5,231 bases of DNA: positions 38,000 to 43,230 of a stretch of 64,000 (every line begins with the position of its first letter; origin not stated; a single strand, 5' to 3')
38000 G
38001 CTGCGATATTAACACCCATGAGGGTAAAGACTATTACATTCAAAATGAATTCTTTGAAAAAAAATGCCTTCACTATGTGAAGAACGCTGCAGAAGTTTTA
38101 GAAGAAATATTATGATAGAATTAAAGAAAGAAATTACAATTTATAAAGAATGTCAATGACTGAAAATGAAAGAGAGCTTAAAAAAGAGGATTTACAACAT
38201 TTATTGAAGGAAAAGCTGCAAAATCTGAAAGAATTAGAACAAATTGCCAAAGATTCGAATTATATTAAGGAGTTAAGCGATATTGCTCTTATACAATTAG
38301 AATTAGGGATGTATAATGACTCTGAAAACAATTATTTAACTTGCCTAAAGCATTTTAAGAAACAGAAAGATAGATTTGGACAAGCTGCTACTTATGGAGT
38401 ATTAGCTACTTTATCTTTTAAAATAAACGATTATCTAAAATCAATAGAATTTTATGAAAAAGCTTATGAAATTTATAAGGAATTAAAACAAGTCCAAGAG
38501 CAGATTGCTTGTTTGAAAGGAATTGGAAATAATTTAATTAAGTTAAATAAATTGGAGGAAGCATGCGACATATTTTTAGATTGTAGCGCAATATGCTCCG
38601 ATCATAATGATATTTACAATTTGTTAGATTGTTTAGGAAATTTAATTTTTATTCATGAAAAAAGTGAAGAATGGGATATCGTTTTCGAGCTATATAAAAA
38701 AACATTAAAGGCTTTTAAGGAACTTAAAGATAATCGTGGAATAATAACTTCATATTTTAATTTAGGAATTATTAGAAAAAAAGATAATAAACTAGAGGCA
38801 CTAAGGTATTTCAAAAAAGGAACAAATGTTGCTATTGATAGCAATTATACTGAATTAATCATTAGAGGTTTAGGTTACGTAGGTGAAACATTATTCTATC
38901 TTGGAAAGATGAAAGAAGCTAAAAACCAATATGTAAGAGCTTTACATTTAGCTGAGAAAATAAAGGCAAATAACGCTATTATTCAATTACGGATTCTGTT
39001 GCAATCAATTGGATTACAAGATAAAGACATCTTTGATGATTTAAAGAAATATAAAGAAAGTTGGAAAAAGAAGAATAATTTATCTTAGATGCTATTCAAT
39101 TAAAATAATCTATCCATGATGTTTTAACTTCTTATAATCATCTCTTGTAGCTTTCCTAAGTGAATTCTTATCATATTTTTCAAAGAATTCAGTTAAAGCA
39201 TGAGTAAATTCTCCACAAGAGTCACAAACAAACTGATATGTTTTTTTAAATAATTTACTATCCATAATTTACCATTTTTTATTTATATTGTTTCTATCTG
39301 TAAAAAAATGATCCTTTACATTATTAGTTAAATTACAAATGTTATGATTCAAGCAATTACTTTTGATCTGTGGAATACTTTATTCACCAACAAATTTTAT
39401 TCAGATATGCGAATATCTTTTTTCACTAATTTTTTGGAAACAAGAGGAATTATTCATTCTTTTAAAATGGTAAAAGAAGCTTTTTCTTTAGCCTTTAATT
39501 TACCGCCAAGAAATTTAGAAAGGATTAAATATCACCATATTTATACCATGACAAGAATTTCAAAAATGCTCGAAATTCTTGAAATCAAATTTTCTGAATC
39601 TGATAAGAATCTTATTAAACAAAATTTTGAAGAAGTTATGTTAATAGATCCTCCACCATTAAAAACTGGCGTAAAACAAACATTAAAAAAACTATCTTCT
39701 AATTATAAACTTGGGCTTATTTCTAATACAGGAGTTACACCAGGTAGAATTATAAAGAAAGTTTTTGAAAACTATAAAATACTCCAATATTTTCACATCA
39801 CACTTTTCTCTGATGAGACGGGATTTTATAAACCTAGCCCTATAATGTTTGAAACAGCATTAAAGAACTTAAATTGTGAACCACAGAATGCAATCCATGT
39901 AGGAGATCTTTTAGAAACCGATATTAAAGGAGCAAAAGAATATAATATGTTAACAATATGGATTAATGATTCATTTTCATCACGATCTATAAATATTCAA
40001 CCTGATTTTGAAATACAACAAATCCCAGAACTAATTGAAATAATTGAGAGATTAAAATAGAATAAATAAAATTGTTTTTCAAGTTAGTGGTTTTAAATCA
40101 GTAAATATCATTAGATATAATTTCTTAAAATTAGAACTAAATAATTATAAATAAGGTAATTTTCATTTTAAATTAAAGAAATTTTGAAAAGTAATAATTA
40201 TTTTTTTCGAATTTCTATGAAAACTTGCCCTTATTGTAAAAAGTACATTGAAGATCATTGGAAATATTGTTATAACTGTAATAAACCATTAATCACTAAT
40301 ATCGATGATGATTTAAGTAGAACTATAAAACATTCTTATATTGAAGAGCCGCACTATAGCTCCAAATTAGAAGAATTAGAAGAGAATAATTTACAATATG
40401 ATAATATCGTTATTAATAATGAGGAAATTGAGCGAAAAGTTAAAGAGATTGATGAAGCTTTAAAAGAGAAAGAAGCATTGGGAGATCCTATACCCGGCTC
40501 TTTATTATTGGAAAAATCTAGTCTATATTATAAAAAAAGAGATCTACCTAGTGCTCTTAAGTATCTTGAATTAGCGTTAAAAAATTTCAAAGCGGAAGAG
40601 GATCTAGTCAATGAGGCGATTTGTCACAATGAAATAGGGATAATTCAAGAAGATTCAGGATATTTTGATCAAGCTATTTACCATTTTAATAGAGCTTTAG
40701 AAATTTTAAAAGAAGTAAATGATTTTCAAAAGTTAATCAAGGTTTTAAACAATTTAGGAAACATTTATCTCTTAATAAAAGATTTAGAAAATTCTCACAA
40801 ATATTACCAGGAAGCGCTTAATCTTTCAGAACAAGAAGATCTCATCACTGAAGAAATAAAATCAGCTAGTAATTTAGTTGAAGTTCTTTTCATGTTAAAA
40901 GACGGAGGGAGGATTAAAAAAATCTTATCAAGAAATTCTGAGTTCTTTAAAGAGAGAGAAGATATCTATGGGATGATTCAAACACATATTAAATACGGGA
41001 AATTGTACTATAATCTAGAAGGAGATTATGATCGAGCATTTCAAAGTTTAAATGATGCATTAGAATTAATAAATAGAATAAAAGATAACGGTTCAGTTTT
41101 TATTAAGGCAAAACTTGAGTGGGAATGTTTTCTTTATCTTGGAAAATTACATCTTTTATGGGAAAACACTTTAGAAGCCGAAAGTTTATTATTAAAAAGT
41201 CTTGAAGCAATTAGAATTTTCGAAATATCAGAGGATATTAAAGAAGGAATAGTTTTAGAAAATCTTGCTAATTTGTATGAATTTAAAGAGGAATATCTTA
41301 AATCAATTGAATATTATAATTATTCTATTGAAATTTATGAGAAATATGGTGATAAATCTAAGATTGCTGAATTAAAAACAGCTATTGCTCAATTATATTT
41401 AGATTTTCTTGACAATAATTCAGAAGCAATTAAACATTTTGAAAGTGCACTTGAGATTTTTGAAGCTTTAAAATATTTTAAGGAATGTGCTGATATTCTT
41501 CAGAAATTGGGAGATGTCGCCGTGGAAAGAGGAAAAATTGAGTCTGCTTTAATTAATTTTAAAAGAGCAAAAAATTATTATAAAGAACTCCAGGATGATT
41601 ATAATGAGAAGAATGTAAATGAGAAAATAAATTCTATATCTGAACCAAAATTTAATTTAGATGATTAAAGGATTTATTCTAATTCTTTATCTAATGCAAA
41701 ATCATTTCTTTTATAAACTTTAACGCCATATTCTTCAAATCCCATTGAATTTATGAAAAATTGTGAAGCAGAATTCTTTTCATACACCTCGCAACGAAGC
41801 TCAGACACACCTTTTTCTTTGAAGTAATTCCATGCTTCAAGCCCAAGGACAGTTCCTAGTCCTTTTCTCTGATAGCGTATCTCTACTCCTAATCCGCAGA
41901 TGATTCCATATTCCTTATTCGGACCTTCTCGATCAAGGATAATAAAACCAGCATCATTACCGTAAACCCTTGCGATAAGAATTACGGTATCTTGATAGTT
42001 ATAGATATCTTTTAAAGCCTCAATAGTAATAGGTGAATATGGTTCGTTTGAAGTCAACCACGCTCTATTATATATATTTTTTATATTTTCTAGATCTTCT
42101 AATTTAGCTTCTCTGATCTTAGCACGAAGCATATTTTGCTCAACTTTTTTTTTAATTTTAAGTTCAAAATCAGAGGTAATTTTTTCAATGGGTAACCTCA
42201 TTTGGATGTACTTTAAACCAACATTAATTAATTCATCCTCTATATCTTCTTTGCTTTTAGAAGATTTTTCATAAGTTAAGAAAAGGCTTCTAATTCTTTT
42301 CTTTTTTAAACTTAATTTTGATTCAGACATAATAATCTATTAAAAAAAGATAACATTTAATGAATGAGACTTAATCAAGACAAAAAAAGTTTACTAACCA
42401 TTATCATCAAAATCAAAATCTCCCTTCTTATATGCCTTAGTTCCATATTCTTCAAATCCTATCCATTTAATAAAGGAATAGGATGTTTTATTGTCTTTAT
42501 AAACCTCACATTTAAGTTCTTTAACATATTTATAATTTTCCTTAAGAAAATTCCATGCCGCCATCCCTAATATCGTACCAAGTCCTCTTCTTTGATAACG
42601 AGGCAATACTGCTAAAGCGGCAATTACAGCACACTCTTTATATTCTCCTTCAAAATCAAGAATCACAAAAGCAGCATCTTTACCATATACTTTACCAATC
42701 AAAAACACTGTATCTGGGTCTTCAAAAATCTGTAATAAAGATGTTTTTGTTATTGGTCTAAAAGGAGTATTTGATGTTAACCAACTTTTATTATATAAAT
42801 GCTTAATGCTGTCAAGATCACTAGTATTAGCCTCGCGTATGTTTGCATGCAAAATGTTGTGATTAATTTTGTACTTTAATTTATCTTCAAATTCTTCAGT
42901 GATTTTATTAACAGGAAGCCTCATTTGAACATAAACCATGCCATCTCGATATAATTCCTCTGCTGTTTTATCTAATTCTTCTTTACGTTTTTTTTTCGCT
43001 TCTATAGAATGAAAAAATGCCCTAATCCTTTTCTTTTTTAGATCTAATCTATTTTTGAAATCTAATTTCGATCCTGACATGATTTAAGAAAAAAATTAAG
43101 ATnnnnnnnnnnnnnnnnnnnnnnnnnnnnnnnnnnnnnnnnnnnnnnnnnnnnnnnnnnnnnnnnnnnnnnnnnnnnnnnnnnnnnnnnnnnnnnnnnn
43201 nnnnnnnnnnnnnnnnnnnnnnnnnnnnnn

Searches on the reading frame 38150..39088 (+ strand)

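Call 16: search_protein_families(library=pfam, proteins=[window:38150-39088:+])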
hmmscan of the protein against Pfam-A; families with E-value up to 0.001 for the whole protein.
window:38150-39088:+ (312 aa): 6 families
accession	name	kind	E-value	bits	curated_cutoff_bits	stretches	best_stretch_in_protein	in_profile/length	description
PF13424.12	TPR_12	-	1.9e-21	76.4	30.1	2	43-111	7-77/77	Tetratricopeptide repeat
PF07719.23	TPR_2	-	2.6e-10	40.1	27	0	241-269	4-32/34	Tetratricopeptide repeat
PF13181.12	TPR_8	-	1.4e-07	31.5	25.7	0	80-109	2-31/34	Tetratricopeptide repeat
PF13374.12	TPR_10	-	1.4e-06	28.6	27.5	0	79-112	2-35/42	Tetratricopeptide repeat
PF00515.34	TPR_1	-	1.6e-06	28.1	27.8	0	243-269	6-32/34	Tetratricopeptide repeat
PF14938.12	SNAP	-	0.00041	20.4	25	0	65-146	100-182/282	Soluble NSF attachment protein, SNAP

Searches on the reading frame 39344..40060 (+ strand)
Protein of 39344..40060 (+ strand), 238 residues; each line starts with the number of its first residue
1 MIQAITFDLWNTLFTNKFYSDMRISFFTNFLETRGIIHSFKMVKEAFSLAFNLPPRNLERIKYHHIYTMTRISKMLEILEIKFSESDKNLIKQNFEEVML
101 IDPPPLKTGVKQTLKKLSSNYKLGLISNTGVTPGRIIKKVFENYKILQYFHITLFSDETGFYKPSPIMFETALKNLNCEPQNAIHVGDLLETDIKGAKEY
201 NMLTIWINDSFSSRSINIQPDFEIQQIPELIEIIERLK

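Call 16: search_protein_families(library=pfam, proteins=[window:39344-40060:+])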
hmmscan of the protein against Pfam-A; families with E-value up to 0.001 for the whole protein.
window:39344-40060:+ (238 aa): 3 families
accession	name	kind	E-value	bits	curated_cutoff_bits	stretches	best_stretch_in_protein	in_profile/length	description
PF13419.12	HAD_2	-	2.7e-18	67.2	23.8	1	36-207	16-178/178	Haloacid dehalogenase-like hydrolase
PF00702.32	Hydrolase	-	7.7e-18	66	26.4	1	2-199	1-189/191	haloacid dehalogenase-like hydrolase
PF13242.12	Hydrolase_like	-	6.5e-11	42.4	22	1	163-215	4-56/75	HAD-hyrolase-like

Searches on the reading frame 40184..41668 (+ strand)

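Call 16: search_protein_families(library=pfam, proteins=[window:40184-41668:+])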
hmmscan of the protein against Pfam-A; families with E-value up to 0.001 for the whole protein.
window:40184-41668:+ (494 aa): 12 families
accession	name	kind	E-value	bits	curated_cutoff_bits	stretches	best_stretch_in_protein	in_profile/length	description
PF13424.12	TPR_12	-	1.2e-32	112.3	30.1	3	357-428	5-77/77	Tetratricopeptide repeat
PF07719.23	TPR_2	-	4e-19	67.5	27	1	186-216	2-32/34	Tetratricopeptide repeat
PF00515.34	TPR_1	-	8.8e-14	51.1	27.8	1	186-215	2-31/34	Tetratricopeptide repeat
PF13181.12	TPR_8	-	9e-12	44.6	25.7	1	186-217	2-33/34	Tetratricopeptide repeat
PF14938.12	SNAP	-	2.4e-11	44.1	25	1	411-484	89-163/282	Soluble NSF attachment protein, SNAP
PF13432.12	TPR_16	-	5.7e-07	30.3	32.7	0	111-173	3-59/65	Tetratricopeptide repeat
PF17874.7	TPR_MalT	-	1e-06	28.7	45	1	120-362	55-289/336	MalT-like TPR region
PF13176.12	TPR_7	-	3.5e-06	27.1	27.9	0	188-218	2-32/36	Tetratricopeptide repeat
PF13428.12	TPR_14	-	4e-06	27.4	23.5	0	108-141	4-37/44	Tetratricopeptide repeat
PF10602.15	RPN7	-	6e-06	26.5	29.6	0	79-172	9-103/174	26S proteasome subunit RPN7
PF13374.12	TPR_10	-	7.1e-05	23.1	27.5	0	187-217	4-34/42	Tetratricopeptide repeat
PF13248.11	Zn_ribbon_3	-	0.00024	20.9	27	1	11-36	1-26/26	zinc-ribbon domain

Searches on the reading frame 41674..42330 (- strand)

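Call 16: search_protein_families(library=pfam, proteins=[window:41674-42330:-])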
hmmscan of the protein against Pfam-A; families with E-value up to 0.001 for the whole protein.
window:41674-42330:- (218 aa): 4 families
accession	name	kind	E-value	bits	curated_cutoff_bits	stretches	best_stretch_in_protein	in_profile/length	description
PF00583.31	Acetyltransf_1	-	1.7e-09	38.4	20.7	1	84-198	5-116/116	Acetyltransferase (GNAT) family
PF13673.13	Acetyltransf_10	-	4.5e-07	30.3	23.6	1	103-207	19-116/128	Acetyltransferase (GNAT) domain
PF13508.13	Acetyltransf_7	-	6.3e-06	26.9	27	1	116-200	4-84/84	Acetyltransferase (GNAT) domain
PF13302.13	Acetyltransf_3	-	0.00033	21.8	25.4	1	71-199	3-138/138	Acetyltransferase (GNAT) domain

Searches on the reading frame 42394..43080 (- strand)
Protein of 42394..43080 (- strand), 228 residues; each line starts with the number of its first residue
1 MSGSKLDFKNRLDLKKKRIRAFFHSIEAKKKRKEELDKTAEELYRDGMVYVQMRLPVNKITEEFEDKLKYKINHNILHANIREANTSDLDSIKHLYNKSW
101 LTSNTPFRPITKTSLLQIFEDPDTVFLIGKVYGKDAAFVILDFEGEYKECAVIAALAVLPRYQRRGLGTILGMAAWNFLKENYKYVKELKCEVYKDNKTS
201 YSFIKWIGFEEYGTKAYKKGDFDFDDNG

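Call 16: search_protein_families(library=pfam, proteins=[window:42394-43080:-])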
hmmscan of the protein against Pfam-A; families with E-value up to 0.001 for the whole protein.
window:42394-43080:- (228 aa): 4 families
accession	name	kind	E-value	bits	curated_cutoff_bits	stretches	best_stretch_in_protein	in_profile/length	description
PF00583.31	Acetyltransf_1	-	8.4e-11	42.6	20.7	1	93-209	5-116/116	Acetyltransferase (GNAT) family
PF13508.13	Acetyltransf_7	-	1.2e-05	26.1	27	1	127-211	6-84/84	Acetyltransferase (GNAT) domain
PF13673.13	Acetyltransf_10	-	7.5e-05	23.2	23.6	0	146-220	47-118/128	Acetyltransferase (GNAT) domain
PF08445.16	FR47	-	0.00084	19.7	22.1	0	150-213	21-81/86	FR47-like protein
